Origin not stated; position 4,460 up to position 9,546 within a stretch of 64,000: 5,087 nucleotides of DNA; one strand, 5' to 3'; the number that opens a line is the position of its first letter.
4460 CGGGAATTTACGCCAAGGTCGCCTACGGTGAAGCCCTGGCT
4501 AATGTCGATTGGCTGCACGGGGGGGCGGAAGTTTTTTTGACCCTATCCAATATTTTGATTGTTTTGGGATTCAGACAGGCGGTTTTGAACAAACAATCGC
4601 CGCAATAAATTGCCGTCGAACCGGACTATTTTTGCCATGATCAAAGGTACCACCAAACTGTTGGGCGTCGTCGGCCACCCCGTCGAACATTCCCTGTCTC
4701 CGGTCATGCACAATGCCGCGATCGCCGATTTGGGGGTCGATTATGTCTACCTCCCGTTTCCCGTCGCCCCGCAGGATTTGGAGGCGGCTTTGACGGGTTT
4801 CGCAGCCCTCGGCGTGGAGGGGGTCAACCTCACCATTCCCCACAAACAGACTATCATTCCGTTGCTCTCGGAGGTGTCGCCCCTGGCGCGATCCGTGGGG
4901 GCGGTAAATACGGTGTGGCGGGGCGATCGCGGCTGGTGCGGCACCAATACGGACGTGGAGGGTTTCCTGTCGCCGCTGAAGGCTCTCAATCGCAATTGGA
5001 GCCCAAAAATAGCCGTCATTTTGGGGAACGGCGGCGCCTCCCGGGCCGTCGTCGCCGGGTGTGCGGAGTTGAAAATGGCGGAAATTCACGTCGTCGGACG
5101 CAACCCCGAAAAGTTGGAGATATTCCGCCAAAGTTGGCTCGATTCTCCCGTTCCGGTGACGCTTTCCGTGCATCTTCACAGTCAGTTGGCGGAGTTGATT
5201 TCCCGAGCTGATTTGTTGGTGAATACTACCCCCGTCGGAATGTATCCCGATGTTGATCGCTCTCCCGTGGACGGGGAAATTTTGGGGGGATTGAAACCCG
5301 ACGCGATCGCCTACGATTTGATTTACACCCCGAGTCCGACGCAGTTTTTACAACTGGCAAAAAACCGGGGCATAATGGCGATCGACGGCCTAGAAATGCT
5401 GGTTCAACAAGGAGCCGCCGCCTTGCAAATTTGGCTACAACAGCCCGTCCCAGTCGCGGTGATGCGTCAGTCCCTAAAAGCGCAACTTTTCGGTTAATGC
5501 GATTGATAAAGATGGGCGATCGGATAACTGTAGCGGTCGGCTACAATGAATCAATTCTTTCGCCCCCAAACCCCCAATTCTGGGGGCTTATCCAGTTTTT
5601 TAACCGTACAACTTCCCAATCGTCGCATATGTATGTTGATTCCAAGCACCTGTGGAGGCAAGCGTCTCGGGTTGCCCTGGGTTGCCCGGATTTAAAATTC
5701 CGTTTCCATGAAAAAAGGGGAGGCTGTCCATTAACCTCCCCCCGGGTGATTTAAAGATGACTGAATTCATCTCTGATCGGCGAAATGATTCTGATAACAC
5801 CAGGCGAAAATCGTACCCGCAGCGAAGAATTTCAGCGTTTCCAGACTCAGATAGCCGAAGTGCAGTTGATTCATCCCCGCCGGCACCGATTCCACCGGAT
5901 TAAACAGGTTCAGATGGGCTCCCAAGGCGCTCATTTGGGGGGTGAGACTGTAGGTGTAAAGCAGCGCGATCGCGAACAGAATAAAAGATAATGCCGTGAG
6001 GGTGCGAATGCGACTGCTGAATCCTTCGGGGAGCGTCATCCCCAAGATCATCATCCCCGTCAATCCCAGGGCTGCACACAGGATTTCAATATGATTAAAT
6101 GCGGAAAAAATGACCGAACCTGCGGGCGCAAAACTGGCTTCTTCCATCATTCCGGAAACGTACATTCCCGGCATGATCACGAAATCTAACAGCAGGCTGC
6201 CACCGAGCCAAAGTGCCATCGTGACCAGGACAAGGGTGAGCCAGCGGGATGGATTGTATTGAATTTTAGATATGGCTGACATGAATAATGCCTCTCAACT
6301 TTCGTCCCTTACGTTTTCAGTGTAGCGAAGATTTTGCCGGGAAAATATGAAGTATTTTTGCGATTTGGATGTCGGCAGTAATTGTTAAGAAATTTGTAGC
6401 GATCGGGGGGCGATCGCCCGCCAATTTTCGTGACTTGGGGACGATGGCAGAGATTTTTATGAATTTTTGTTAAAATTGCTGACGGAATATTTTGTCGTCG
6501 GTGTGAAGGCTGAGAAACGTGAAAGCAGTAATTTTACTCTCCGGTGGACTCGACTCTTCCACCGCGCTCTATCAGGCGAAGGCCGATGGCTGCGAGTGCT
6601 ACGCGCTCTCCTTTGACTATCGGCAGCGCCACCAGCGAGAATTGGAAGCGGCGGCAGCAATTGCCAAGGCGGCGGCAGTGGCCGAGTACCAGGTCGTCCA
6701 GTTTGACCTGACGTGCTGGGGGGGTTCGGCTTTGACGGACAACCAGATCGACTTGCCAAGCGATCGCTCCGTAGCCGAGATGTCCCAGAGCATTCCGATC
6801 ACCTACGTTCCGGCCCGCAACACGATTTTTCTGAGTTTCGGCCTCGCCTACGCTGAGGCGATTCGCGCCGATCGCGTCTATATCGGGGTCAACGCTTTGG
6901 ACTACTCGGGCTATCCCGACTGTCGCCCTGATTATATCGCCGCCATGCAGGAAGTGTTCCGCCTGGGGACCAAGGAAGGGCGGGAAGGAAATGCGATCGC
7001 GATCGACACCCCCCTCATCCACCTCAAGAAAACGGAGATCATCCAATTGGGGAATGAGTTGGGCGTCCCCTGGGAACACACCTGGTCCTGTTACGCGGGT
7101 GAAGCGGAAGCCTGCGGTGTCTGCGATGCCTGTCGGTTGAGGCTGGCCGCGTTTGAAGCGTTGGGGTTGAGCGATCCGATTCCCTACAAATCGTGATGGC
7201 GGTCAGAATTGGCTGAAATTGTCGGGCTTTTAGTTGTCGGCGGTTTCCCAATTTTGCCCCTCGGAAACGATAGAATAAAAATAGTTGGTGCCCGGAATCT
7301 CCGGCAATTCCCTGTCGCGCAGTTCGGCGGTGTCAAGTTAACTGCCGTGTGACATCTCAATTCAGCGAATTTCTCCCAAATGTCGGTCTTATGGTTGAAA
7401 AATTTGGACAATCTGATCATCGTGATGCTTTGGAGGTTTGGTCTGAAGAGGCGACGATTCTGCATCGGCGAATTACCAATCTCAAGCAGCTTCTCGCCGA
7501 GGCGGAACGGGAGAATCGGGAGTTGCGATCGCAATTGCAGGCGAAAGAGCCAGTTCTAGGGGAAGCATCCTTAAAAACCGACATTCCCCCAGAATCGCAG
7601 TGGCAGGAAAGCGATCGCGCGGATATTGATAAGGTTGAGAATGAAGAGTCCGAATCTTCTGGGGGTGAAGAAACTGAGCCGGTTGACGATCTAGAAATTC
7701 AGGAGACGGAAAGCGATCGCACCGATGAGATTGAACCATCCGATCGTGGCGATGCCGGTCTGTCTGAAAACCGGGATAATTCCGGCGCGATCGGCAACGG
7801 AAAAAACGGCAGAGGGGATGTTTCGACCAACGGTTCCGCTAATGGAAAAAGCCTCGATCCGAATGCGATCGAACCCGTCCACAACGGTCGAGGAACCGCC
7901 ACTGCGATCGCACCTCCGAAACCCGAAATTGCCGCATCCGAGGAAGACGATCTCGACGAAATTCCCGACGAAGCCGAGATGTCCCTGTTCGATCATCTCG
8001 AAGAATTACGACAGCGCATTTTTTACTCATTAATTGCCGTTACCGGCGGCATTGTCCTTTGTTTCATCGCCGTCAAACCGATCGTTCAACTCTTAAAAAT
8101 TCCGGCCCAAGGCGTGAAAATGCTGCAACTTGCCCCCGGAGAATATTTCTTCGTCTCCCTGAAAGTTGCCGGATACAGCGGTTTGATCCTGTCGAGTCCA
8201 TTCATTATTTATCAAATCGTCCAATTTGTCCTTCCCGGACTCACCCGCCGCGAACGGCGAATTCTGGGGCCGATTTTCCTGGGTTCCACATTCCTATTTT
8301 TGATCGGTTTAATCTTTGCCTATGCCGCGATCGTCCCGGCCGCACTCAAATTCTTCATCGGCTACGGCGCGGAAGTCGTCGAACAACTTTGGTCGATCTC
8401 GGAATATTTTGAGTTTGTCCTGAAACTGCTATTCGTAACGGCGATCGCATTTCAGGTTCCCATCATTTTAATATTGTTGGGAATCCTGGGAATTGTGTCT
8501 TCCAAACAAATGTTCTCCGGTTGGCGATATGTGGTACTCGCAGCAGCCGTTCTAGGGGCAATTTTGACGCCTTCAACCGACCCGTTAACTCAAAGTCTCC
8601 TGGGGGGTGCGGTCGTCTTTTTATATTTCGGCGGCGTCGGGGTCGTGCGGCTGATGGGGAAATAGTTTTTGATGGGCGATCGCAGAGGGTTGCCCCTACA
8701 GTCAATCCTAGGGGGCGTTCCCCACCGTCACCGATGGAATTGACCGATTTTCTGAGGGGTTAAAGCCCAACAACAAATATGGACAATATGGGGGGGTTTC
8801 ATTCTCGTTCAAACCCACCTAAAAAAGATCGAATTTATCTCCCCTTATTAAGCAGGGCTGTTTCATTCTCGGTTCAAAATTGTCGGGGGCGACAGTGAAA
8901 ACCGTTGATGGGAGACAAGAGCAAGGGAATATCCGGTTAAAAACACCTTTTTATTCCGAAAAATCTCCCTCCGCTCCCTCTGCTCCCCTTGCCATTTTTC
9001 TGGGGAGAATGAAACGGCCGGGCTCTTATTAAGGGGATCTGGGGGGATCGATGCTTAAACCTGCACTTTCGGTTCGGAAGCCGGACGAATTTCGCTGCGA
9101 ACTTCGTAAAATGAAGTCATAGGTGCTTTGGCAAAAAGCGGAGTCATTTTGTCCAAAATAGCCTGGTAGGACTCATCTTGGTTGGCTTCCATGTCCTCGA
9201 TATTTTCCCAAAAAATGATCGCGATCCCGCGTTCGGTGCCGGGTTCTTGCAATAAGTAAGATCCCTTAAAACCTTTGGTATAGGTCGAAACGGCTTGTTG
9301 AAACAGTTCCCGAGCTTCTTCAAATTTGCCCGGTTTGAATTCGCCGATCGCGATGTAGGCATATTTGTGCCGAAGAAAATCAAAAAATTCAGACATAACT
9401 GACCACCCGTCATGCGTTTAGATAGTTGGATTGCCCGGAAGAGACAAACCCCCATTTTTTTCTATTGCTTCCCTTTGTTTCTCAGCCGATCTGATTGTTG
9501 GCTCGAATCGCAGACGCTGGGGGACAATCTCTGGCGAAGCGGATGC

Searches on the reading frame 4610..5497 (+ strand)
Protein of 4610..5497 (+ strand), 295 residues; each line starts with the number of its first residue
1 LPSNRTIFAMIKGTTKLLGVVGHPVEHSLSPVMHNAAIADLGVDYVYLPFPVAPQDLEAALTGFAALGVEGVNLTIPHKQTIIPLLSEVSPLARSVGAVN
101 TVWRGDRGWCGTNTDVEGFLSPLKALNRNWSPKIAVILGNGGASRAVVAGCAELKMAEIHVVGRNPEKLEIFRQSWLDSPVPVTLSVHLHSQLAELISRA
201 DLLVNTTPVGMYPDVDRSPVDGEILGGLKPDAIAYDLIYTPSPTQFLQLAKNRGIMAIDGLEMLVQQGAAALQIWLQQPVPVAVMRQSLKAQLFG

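Call 9: search_protein_families(library=pfam, proteins=[window:4610-5497:+], max_evalue=0.001)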
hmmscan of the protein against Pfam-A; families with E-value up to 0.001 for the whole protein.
window:4610-5497:+ (295 aa): 2 families
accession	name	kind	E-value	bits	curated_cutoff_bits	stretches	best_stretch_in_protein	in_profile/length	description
PF08501.16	Shikimate_dh_N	-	1.8e-28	99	27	1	20-102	1-83/83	Shikimate dehydrogenase substrate binding domain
PF18317.6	SDH_C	-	6.4e-11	42.2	25.8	1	260-290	1-31/31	Shikimate 5'-dehydrogenase C-terminal domain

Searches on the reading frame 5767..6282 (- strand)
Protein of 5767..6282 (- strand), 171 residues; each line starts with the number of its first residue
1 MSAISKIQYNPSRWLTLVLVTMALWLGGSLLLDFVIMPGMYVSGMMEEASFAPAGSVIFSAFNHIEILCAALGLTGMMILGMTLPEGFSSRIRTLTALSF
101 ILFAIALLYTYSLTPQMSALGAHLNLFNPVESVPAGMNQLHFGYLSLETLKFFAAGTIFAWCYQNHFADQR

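Call 33: search_protein_families(library=pfam, proteins=[window:5767-6282:-], max_evalue=0.001)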
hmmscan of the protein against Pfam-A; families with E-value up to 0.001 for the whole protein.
window:5767-6282:- (171 aa): 1 family
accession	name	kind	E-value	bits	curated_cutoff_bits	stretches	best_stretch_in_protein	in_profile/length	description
PF13664.11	DUF4149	-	5.7e-05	23.7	24.6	1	21-120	2-96/102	Domain of unknown function (DUF4149)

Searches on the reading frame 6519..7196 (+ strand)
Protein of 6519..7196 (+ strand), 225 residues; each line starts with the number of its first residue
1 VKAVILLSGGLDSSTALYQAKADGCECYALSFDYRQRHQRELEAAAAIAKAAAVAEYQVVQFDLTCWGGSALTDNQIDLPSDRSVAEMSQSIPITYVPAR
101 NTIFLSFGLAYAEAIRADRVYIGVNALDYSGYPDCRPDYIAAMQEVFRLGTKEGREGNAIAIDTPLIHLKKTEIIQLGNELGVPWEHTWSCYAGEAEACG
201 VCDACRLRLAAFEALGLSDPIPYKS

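Call 9: search_protein_families(library=pfam, proteins=[window:6519-7196:+], max_evalue=0.001)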
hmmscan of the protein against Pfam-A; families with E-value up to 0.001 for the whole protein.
window:6519-7196:+ (225 aa): 3 families
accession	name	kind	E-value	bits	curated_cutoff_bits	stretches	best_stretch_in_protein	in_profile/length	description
PF06508.19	QueC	-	1.8e-76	256.7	22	1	2-215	1-209/210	Queuosine biosynthesis protein QueC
PF02568.20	ThiI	-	6.8e-07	29.5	20.5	1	2-65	5-68/197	Thiamine biosynthesis protein (ThiI)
PF00733.27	Asn_synthase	-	0.00035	20.8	21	1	5-59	22-77/354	Asparagine synthase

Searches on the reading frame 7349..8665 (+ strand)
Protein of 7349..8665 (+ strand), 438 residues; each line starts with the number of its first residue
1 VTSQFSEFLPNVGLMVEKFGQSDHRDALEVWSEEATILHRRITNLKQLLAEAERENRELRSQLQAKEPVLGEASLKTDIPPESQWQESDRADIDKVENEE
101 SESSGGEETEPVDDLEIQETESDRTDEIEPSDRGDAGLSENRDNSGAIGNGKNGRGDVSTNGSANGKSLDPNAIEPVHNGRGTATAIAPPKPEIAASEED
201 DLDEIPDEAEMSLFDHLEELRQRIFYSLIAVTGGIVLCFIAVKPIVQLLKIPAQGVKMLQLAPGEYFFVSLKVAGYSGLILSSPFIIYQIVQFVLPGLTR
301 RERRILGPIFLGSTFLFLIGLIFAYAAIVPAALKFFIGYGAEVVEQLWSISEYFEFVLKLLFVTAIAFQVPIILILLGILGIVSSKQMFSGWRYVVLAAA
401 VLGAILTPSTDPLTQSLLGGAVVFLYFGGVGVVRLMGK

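Call 9: search_protein_families(library=pfam, proteins=[window:7349-8665:+], max_evalue=0.001)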
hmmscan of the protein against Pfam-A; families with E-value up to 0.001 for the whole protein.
window:7349-8665:+ (438 aa): 1 family
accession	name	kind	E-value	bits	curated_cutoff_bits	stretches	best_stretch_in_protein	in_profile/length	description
PF00902.23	TatC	-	1.6e-63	214.7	25.1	1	215-418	1-205/208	Sec-independent protein translocase protein (TatC)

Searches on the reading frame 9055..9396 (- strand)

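Call 33: search_protein_families(library=pfam, proteins=[window:9055-9396:-], max_evalue=0.001)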
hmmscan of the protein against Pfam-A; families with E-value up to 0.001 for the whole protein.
window:9055-9396:- (113 aa): 1 family
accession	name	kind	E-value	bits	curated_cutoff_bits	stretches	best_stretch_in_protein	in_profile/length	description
PF03992.22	ABM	-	0.00017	22.1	23.1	1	20-72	10-66/78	Antibiotic biosynthesis monooxygenase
